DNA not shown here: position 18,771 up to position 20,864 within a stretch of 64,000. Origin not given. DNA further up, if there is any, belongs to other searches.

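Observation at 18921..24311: KpsC/KpsS-like capsule protein with MsbA-like ABC exporter adjacent to CMP-nonulosonate synthesis; a candidate nonulosonate/Kdo-type transferase and ABC-dependent export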

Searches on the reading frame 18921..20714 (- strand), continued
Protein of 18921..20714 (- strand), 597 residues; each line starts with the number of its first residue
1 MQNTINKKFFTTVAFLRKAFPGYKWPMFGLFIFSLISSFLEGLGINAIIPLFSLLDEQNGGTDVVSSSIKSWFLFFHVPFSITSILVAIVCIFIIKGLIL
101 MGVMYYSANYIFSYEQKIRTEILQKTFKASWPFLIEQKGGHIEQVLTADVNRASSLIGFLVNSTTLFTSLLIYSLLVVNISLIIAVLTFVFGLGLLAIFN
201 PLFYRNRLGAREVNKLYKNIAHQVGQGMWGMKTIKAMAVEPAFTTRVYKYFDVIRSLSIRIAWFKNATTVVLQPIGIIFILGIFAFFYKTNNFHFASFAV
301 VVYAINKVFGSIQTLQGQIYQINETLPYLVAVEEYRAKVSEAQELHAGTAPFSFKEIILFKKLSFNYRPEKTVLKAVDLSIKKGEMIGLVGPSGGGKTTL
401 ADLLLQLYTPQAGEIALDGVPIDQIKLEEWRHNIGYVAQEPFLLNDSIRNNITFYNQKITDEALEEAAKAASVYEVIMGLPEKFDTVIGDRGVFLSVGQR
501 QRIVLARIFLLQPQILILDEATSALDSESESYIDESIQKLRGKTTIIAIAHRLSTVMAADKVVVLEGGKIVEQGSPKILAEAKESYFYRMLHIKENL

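Call 85: find_encoding_contigs(protein=P0369, flank=7000, max_places=1)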
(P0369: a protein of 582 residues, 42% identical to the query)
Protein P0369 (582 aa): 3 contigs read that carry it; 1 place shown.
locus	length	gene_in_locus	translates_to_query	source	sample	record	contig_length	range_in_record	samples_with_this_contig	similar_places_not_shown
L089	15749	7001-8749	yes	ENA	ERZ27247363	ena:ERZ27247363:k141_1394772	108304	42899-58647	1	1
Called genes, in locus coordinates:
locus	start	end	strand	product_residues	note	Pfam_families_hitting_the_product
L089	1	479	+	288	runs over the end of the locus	PF00892:EamA, PF03151:TPT (weak), PF00892:EamA (weak)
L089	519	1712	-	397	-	PF02350:Epimerase_2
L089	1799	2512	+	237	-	PF02348:CTP_transf_3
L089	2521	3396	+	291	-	PF07021:MetW (faint), PF13489:Methyltransf_23, PF13847:Methyltransf_31, PF08241:Methyltransf_11, PF08242:Methyltransf_12, PF13649:Methyltransf_25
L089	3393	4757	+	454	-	PF04464:Glyphos_transf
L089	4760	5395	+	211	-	PF00702:Hydrolase, PF08282:Hydrolase_3 (faint), PF12710:HAD, PF13419:HAD_2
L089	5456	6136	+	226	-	PF12804:NTP_transf_3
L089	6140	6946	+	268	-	PF01209:Ubie_methyltran, PF13489:Methyltransf_23, PF02353:CMAS, PF05175:MTS (weak), PF13847:Methyltransf_31, PF08241:Methyltransf_11, PF08242:Methyltransf_12, PF13649:Methyltransf_25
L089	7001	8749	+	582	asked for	PF00664:ABC_membrane, PF00005:ABC_tran, PF02463:SMC_N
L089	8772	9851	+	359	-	PF03102:NeuB, PF08666:SAF (faint)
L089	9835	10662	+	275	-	PF00106:adh_short, PF13561:adh_short_C2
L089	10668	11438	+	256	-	PF05711:TylF, PF13578:Methyltransf_24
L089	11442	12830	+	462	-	PF04464:Glyphos_transf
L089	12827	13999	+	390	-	PF02746:MR_MLE_N, PF13378:MR_MLE_C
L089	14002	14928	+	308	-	PF03807:F420_oxidored (weak), PF02558:ApbA, PF08546:ApbA_C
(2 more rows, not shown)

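Call 86: find_encoding_contigs(protein=P0394, flank=7000, max_places=1)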
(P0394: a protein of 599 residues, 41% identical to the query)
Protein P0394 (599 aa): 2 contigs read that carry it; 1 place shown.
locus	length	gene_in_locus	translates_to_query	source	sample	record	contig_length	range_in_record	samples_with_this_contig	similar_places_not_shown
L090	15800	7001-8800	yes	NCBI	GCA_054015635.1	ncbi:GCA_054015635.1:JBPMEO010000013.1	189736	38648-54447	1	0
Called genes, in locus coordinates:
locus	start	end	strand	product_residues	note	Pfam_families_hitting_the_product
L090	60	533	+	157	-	PF00571:CBS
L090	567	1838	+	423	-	PF02040:ArsB, PF03600:CitMHS, PF16980:CitMHS_2, PF06450:NhaB (weak), PF03600:CitMHS (weak)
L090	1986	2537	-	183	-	PF20803:PaaX_M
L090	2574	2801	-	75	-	-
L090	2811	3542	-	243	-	PF24827:AstE_AspA_cat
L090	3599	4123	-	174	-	PF00583:Acetyltransf_1, PF13673:Acetyltransf_10 (weak), PF13508:Acetyltransf_7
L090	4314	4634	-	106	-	PF01371:Trp_repressor, PF13384:HTH_23 (weak)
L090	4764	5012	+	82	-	PF12728:HTH_17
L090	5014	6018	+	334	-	PF01370:Epimerase, PF16363:GDP_Man_Dehyd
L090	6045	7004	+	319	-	PF01370:Epimerase, PF04321:RmlD_sub_bind (weak), PF16363:GDP_Man_Dehyd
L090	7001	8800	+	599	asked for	PF00664:ABC_membrane, PF13191:AAA_16 (weak), PF13555:AAA_29 (faint), PF00005:ABC_tran, PF13304:AAA_21 (faint), PF02463:SMC_N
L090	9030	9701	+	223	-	PF05050:Methyltransf_21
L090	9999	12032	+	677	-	PF00535:Glycos_transf_2, PF00534:Glycos_transf_1, PF13692:Glyco_trans_1_4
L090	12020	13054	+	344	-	PF00535:Glycos_transf_2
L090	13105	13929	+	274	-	PF01531:Glyco_transf_11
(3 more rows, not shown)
